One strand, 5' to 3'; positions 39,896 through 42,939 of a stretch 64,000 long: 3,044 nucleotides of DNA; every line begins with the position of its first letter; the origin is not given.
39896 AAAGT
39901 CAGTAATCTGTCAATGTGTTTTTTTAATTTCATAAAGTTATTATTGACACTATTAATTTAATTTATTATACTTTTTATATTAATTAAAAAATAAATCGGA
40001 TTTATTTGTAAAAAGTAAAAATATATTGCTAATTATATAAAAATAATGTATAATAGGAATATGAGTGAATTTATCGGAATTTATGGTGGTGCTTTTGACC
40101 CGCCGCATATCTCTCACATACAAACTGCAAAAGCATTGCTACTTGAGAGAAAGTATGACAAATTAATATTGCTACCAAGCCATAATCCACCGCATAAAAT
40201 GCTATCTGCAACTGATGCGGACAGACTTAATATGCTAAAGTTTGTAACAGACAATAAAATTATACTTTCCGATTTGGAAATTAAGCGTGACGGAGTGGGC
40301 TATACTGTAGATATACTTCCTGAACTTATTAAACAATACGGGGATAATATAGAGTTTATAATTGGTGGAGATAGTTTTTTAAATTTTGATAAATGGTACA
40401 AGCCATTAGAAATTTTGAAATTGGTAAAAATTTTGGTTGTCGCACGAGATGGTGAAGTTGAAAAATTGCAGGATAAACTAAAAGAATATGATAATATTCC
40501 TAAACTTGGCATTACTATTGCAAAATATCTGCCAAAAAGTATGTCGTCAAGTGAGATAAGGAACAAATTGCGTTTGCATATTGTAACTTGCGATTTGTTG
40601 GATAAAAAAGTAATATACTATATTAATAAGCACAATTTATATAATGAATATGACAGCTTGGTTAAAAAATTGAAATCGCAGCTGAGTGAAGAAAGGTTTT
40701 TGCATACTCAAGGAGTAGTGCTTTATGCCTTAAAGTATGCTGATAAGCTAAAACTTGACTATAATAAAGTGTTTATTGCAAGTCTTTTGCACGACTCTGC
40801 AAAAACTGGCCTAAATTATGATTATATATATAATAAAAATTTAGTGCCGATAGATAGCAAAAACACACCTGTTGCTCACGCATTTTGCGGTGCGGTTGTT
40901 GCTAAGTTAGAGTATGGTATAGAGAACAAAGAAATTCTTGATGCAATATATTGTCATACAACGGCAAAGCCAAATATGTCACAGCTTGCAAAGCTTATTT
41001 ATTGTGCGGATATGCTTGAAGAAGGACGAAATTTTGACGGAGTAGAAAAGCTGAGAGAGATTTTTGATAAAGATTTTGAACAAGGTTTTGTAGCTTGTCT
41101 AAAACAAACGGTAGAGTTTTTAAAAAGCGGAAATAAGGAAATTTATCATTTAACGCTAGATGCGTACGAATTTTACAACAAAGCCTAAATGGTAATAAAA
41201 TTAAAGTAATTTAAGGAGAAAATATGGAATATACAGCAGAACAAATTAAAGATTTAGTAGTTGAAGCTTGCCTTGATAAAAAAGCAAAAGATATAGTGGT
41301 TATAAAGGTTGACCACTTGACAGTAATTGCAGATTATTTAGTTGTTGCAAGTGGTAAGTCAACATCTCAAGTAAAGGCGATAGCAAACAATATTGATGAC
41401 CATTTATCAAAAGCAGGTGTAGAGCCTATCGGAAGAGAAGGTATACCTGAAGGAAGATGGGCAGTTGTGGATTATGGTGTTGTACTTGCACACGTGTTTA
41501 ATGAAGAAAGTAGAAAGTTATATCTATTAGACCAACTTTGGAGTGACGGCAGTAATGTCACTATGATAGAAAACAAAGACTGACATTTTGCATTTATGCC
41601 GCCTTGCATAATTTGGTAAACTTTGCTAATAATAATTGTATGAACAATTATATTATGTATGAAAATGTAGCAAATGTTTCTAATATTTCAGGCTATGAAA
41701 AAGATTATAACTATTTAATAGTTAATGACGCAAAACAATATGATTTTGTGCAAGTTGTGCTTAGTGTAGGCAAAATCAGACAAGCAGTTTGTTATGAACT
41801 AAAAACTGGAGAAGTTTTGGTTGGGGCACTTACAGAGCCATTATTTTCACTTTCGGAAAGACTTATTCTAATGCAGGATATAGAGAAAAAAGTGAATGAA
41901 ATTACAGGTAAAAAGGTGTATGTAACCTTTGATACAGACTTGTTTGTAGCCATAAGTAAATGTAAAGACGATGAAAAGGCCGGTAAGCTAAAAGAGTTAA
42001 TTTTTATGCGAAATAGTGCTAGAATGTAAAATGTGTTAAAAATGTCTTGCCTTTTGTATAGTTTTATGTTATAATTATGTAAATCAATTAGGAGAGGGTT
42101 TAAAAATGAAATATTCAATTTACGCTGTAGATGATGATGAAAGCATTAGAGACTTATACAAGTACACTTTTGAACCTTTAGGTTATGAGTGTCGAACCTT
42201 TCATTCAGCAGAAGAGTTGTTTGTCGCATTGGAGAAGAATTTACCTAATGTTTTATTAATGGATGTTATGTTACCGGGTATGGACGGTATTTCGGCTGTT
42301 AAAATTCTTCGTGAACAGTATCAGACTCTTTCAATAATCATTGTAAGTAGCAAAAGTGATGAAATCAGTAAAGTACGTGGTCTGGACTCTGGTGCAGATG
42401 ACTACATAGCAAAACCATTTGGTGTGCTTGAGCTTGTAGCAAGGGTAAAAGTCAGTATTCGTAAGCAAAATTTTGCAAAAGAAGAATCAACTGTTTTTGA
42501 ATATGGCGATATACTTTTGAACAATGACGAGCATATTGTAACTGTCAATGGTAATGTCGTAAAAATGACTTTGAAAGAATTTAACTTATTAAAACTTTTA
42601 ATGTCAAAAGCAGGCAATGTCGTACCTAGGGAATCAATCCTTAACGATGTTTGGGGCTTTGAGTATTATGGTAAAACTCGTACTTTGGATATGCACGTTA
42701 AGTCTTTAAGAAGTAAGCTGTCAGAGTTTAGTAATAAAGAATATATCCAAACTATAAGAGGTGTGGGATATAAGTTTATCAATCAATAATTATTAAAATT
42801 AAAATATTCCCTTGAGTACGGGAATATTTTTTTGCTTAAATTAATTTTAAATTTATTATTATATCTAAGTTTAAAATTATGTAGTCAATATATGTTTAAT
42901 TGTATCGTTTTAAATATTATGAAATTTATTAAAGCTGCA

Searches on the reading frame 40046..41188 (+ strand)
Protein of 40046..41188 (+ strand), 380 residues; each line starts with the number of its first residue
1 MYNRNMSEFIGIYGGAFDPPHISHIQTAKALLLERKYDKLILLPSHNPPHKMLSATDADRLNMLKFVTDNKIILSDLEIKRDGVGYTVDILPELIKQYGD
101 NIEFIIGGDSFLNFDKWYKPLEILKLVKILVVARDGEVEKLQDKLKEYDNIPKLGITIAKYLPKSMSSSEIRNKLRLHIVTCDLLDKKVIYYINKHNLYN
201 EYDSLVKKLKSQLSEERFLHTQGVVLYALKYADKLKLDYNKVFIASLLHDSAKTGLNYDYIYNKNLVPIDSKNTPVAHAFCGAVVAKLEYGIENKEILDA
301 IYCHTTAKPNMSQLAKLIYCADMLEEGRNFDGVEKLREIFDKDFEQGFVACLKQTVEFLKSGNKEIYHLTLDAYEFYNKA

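Call 42: search_protein_families(library=pfam, proteins=[window:40046-41188:+], max_evalue=0.001)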
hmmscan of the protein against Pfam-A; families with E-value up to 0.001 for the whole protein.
window:40046-41188:+ (380 aa): 2 families
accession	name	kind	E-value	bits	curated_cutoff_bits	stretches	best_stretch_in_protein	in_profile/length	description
PF01467.32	CTP_transf_like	-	2.2e-17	63.9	21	1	12-173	1-132/133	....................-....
PF01966.28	HD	-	1.1e-09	39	22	1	218-325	2-114/116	HD domain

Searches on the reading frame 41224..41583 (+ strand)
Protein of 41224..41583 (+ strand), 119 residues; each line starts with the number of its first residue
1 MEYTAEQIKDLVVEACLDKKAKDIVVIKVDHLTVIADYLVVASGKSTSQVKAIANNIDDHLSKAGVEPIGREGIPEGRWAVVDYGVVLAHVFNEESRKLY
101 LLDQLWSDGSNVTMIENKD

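Call 42: search_protein_families(library=pfam, proteins=[window:41224-41583:+], max_evalue=0.001)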
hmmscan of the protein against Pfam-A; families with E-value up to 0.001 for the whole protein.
window:41224-41583:+ (119 aa): 1 family
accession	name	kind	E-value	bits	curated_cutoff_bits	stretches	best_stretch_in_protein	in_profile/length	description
PF02410.21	RsfS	-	2.2e-29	102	21.6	1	11-106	2-98/98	Ribosomal silencing factor during starvation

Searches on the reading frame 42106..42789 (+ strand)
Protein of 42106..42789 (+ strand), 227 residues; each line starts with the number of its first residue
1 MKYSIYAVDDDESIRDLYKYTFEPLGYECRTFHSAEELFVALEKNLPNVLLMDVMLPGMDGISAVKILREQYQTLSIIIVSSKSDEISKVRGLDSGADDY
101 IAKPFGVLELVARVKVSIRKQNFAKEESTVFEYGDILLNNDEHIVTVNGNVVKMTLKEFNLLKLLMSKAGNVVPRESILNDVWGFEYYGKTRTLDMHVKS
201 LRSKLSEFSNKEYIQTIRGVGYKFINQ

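Call 42: search_protein_families(library=pfam, proteins=[window:42106-42789:+], max_evalue=0.001)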
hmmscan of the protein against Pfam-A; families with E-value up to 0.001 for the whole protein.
window:42106-42789:+ (227 aa): 2 families
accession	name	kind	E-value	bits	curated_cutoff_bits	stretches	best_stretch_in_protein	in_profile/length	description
PF00486.34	Trans_reg_C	-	3.3e-26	91.6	26.2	1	150-224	2-77/77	Transcriptional regulatory protein, C terminal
PF00072.30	Response_reg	-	1.6e-25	89.9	30.2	1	5-115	1-111/111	Response regulator receiver domain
